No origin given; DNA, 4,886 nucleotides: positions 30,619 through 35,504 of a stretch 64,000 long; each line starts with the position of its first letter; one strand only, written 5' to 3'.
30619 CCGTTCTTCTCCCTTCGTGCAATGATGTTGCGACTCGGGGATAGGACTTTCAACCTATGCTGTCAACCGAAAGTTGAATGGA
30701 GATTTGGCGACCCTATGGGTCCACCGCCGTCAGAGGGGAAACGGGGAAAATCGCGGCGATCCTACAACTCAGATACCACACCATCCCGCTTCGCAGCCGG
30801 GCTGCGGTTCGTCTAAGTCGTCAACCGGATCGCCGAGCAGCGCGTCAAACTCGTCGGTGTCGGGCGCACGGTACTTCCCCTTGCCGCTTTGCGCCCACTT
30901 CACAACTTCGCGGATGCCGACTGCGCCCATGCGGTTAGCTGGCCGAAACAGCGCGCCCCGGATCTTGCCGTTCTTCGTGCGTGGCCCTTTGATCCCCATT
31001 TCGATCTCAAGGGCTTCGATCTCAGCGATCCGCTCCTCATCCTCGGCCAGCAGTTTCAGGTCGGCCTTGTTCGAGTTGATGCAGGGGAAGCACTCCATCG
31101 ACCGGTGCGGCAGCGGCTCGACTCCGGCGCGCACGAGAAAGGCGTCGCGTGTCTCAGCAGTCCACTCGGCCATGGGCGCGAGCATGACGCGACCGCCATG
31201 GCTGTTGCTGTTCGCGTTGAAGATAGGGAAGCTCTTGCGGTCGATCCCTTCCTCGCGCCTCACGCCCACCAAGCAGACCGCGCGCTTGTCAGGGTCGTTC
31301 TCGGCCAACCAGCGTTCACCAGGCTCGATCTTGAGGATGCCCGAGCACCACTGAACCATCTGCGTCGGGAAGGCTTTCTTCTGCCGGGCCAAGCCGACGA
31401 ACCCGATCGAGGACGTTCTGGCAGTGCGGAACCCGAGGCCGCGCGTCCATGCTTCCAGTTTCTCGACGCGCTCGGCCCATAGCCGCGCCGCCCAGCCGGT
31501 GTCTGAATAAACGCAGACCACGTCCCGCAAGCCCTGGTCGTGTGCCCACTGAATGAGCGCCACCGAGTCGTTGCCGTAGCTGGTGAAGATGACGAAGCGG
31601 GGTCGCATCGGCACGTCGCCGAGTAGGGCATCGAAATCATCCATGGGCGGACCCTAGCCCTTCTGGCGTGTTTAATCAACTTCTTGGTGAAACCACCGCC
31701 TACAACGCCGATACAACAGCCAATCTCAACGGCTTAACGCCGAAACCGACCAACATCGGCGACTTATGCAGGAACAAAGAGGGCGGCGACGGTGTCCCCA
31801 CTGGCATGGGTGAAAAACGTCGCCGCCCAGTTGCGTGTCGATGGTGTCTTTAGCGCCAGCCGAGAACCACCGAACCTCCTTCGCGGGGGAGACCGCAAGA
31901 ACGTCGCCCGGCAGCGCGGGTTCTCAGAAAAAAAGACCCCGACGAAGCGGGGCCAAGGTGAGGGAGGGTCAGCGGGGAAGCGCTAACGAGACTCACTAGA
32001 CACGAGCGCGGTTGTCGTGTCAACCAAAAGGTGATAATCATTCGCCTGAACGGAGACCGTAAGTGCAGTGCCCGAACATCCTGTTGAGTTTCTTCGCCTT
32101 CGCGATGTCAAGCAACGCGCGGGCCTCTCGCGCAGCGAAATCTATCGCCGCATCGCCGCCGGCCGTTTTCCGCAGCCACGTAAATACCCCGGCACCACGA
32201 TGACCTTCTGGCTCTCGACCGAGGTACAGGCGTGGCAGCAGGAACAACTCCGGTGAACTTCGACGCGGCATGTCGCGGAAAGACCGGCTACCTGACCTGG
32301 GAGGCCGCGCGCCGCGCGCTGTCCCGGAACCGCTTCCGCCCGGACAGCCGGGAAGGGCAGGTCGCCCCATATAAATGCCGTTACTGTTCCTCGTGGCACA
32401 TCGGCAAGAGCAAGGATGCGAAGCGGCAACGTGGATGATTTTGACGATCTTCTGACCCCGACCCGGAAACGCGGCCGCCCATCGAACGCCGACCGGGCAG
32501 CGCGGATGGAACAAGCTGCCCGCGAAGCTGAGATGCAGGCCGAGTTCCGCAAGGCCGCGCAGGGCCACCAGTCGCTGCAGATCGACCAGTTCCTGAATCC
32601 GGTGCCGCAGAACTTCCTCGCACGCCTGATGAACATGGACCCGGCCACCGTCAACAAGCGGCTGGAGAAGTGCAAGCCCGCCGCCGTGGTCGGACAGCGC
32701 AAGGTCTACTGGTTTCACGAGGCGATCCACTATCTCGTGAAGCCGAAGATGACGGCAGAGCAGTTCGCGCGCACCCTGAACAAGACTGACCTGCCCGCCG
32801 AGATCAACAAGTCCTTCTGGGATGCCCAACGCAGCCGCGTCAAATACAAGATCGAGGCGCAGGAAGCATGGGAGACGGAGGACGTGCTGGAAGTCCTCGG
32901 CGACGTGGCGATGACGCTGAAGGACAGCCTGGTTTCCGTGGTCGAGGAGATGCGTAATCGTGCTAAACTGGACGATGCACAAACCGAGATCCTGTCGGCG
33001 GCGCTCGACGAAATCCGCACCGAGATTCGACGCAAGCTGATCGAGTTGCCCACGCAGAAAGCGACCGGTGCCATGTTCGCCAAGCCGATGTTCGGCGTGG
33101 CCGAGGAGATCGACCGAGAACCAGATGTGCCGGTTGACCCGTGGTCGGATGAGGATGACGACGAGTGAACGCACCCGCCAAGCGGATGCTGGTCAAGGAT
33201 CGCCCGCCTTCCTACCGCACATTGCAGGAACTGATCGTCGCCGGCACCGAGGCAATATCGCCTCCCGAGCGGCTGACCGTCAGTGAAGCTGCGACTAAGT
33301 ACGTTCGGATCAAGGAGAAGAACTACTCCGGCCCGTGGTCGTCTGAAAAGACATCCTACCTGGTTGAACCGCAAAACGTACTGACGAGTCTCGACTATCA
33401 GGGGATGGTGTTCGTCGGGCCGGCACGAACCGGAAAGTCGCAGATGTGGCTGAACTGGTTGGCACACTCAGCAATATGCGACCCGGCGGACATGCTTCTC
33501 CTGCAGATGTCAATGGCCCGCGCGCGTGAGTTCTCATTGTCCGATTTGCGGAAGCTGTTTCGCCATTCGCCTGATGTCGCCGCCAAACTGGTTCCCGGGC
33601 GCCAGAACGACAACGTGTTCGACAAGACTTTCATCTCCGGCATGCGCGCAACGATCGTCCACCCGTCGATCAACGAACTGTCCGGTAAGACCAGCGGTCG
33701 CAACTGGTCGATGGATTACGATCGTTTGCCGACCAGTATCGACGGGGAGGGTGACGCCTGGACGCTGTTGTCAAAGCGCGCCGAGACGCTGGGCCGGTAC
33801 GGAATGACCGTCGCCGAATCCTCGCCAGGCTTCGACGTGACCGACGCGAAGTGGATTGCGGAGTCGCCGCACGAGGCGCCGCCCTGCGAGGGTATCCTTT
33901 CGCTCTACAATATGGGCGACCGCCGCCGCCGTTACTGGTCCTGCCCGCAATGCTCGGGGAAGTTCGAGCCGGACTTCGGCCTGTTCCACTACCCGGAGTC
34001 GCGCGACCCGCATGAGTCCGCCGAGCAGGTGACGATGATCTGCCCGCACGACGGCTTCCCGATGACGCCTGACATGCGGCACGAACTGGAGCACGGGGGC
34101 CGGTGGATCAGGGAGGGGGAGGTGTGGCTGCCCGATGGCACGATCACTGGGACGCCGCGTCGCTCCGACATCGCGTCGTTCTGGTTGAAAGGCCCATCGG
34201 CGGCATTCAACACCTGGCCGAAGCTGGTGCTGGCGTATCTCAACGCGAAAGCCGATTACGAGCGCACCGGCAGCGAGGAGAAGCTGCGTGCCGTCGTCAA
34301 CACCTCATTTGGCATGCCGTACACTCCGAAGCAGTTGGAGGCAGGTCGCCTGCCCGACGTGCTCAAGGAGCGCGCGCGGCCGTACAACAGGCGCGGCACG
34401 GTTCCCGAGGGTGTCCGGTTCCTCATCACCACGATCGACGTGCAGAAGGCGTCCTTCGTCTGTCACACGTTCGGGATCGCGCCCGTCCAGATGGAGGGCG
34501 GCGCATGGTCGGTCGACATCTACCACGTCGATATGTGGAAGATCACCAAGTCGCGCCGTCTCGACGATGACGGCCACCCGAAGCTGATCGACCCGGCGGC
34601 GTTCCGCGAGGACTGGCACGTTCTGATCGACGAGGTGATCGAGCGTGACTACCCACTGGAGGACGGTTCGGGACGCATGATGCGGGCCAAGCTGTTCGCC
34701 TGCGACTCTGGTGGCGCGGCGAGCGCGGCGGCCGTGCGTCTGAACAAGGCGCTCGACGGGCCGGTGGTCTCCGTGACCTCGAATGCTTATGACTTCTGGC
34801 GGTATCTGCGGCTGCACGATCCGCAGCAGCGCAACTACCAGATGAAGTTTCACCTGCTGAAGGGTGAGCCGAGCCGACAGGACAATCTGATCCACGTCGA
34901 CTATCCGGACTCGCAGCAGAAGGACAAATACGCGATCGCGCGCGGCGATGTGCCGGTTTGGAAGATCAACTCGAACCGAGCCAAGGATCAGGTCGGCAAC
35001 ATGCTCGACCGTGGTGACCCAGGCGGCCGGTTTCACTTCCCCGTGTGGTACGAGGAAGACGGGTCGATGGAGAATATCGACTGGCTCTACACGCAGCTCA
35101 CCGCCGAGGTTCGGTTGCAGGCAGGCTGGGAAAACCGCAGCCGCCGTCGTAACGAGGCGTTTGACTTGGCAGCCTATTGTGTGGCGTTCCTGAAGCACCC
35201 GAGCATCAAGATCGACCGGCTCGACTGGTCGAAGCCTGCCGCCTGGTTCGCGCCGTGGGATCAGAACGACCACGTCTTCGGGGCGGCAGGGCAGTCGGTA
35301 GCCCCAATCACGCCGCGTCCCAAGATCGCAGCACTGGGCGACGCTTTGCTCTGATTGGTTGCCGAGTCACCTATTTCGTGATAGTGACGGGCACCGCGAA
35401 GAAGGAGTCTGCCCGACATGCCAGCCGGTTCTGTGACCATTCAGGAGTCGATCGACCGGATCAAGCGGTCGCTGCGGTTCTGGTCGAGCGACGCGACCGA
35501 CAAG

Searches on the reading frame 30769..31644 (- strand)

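Call 10: search_protein_families(library=phrogs, proteins=[window:30769-31644:-], max_evalue=0.00001)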
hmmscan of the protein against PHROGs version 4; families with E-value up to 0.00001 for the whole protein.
window:30769-31644:- (291 aa): 1 family
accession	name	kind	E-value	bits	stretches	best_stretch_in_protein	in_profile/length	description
phrog_424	-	moron, auxiliary metabolic gene and host takeover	1.7e-33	117.3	1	13-287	159-413/460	phosphoadenosine phosphosulfate reductase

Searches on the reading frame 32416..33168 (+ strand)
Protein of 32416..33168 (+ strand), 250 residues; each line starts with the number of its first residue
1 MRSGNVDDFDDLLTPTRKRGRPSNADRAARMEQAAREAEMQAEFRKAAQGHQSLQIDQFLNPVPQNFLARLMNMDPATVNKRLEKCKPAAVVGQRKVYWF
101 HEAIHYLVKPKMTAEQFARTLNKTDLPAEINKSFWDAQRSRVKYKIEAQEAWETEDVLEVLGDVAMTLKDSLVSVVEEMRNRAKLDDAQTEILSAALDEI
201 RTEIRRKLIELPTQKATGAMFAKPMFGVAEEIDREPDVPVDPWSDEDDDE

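Call 10: search_protein_families(library=phrogs, proteins=[window:32416-33168:+], max_evalue=0.00001)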
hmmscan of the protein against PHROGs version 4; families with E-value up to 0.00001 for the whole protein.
window:32416-33168:+ (250 aa): 2 families
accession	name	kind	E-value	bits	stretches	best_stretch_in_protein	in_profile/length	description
phrog_141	-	head and packaging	2.7e-32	112.7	1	65-216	18-169/183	terminase small subunit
phrog_57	-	head and packaging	1.4e-07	32.6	1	68-211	18-169/199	terminase small subunit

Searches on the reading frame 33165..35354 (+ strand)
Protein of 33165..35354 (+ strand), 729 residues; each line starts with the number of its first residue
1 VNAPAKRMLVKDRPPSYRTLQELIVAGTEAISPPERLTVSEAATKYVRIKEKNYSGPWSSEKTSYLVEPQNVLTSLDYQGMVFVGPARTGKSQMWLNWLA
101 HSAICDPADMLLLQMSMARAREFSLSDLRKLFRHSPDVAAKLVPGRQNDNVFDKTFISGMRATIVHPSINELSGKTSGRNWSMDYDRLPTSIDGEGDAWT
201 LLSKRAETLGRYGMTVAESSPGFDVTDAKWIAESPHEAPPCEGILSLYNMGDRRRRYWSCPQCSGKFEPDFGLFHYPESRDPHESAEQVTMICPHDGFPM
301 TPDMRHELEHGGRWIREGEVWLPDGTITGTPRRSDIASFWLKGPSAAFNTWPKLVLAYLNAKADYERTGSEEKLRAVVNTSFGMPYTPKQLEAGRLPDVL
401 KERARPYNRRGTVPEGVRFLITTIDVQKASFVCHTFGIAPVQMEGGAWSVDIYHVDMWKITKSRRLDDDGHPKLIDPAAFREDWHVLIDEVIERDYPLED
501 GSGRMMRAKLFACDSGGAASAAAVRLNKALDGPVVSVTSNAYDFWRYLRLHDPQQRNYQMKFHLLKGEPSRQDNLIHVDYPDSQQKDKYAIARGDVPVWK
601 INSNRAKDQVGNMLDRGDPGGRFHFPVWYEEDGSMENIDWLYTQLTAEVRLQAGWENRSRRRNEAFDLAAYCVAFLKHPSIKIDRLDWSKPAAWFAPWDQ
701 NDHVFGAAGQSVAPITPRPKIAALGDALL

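Call 10: search_protein_families(library=phrogs, proteins=[window:33165-35354:+], max_evalue=0.00001)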
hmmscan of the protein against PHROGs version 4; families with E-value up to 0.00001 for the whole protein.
window:33165-35354:+ (729 aa): 6 families
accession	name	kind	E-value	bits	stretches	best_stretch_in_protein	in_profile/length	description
phrog_15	-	head and packaging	9e-181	605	1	7-717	325-957/1330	terminase large subunit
phrog_15657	-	unknown function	8.3e-32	111.6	1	310-608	3-229/230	-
phrog_23163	-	unknown function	6.1e-29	101.3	1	30-139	17-128/130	-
phrog_33134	-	head and packaging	3.4e-27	96.3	1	284-395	17-128/132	terminase large subunit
phrog_12089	-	unknown function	2.1e-18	67.8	1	534-694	10-164/208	-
phrog_16406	-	unknown function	1.2e-07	31.8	1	303-441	74-201/601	-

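Call 11: search_dna_similar(query=window:33165-35354:+, collection=phages, mode=protein, max_rows=20)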
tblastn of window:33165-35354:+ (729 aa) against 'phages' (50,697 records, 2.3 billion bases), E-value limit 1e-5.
Records with a match: 586; places in all: 587; records where one place covers at least 80% of the query: 376.
Best place of each record, by identity: <60% 586.
By first word of the organism name: Escherichia 97; Salmonella 92; Rhodobacter 39; Vibrio 37; Klebsiella 27; Aeromonas 24; Bacteriophage 23; Proteus 21; Enterobacteria 19; Pseudomonas 16; and 59 more.
By host as written in the record: - 89; Rhodobacter capsulatus YW1 39; Escherichia coli 39; Salmonella enterica subsp. enterica serovar Typhimurium 25; Salmonella enterica 17; Proteus mirabilis 15; Ralstonia solanacearum 13; Ruegeria pomeroyi DSS-3 10; and 195 more.
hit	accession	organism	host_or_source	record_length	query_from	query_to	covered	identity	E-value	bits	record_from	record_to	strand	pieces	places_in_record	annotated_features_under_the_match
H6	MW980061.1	Rhizobium phage RHph_X2_30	Sinorhizobium americanum X2_30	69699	16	713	96%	49.3%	0e+0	645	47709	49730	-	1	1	terminase large subunit protein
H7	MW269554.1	Achromobacter phage vB_AchrS_AchV4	-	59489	16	707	95%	47.7%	0e+0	638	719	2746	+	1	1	terminase large subunit | terminase small subunit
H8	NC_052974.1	Achromobacter phage vB_AchrS_AchV4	-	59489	16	707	95%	47.7%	0e+0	638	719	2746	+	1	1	terminase large subunit | terminase small subunit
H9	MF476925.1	Klebsiella phage YMC16/01/N133_KPN_BP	Klebsiella pneumoniae YMC16/01/N133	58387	5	712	97%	46.0%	0e+0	621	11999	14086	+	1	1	putative terminase large subunit | putative terminase small subunit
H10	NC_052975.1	Klebsiella phage YMC16/01/N133_KPN_BP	Klebsiella pneumoniae YMC16/01/N133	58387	5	712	97%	46.0%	0e+0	621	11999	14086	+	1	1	terminase large subunit | terminase small subunit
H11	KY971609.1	Pseudomonas phage PspYZU01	Pseudomonas sp.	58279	17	705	95%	46.6%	0e+0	602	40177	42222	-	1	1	hypothetical protein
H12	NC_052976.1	Pseudomonas phage PspYZU01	Pseudomonas sp.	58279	17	705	95%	46.6%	0e+0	602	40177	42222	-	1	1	terminase large subunit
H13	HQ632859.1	Loktanella phage pCB2051-A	Loktanella sp. CB2051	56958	17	728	98%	44.4%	0e+0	592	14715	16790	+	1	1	terminase large subunit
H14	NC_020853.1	Loktanella phage pCB2051-A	Loktanella sp. CB2051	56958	17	728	98%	44.4%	0e+0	592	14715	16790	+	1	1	terminase large subunit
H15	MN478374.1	Bacteriophage Phobos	-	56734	17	705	95%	45.8%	0e+0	603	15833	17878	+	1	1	terminase large subunit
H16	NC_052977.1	Bacteriophage Phobos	-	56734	17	705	95%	45.8%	0e+0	603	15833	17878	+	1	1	terminase large subunit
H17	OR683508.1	Pseudomonas phage Ppu-503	Pseudomonas sp.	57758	17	705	95%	45.8%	0e+0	603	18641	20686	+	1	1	terminase large subunit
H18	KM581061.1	Ruegeria phage DSS3-P1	Ruegeria pomeroyi DSS-3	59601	17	704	94%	44.5%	0e+0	586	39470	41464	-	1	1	terminase large subunit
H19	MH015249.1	Ruegeria phage vB_RpoS-V7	Ruegeria pomeroyi DSS-3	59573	17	704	94%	44.5%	0e+0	586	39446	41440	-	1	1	terminase large subunit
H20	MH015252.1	Ruegeria phage vB_RpoS-V18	Ruegeria pomeroyi DSS-3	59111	17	704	94%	44.5%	0e+0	586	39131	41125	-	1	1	terminase large subunit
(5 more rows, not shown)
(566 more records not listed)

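Call 31: find_related_loci(query=window:33165-35354:+, collection=viral_contigs, flank=10000)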
Query window:33165-35354:+ (729 aa) in viral_contigs; peptide patterns used: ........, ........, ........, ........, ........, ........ (x = any residue, [..] = any of these).
38 stretches matched a pattern; 28 encode a relative of the query (tblastn E <= 1e-3); 28 distinct loci.
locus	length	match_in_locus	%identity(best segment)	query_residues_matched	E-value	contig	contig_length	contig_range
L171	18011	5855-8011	76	1-719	0e+0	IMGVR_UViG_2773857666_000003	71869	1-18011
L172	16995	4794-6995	73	1-728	0e+0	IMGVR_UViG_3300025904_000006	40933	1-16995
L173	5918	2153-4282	71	8-717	0e+0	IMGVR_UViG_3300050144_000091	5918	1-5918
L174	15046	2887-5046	71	5-726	0e+0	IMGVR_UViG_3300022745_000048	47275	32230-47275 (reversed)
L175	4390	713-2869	69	8-726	0e+0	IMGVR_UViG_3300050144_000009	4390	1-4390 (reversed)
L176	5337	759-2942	64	8-728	0e+0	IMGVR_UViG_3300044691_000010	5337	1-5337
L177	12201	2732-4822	64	7-705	0e+0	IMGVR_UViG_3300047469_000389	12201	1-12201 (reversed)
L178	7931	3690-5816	64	7-714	0e+0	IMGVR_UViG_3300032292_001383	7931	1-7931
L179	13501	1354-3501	61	9-726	0e+0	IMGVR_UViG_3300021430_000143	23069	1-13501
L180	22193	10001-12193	60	4-728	0e+0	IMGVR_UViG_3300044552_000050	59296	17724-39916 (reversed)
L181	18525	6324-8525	54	17-728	0e+0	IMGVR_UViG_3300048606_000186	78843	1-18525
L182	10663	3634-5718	52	17-729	0e+0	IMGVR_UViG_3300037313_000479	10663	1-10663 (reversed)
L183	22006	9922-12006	52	17-729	0e+0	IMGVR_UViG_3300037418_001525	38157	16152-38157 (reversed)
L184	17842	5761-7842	53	15-728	0e+0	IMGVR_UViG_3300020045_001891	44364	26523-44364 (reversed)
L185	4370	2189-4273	52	17-729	0e+0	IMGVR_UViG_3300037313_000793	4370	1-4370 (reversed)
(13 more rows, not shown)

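Call 78: find_related_loci(query=window:33165-35354:+, collection=genome_contigs, flank=10000)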
Query window:33165-35354:+ (729 aa) in genome_contigs; peptide patterns used: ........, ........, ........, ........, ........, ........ (x = any residue, [..] = any of these).
14 stretches matched a pattern; 5 encode a relative of the query (tblastn E <= 1e-3); 5 distinct loci.
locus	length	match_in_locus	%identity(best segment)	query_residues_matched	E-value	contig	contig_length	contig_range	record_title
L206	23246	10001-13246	76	5-729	0e+0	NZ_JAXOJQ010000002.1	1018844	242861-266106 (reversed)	Sphingomonas sp. RB3P16 Y653_2, whole genome shotgun sequence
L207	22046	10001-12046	50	17-710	0e+0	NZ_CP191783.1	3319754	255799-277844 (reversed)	Sphingomonas hankookensis isolate E10 chromosome, complete genome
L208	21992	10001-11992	49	10-705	0e+0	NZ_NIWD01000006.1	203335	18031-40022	Sphingopyxis sp. GW247-27LB scaffold8.1, whole genome shotgun sequence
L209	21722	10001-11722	50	19-598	4e-176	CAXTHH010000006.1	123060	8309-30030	MAG TPA_asm: uncultured Caulobacteraceae bacterium isolate public_SRR11456914_metawrap_bin.9 genome assembly, contig: pu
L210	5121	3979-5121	54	17-388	2e-126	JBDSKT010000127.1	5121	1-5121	MAG: Sphingomonas sp. isolate cluster1_bin.352 k127_4299885, whole genome shotgun sequence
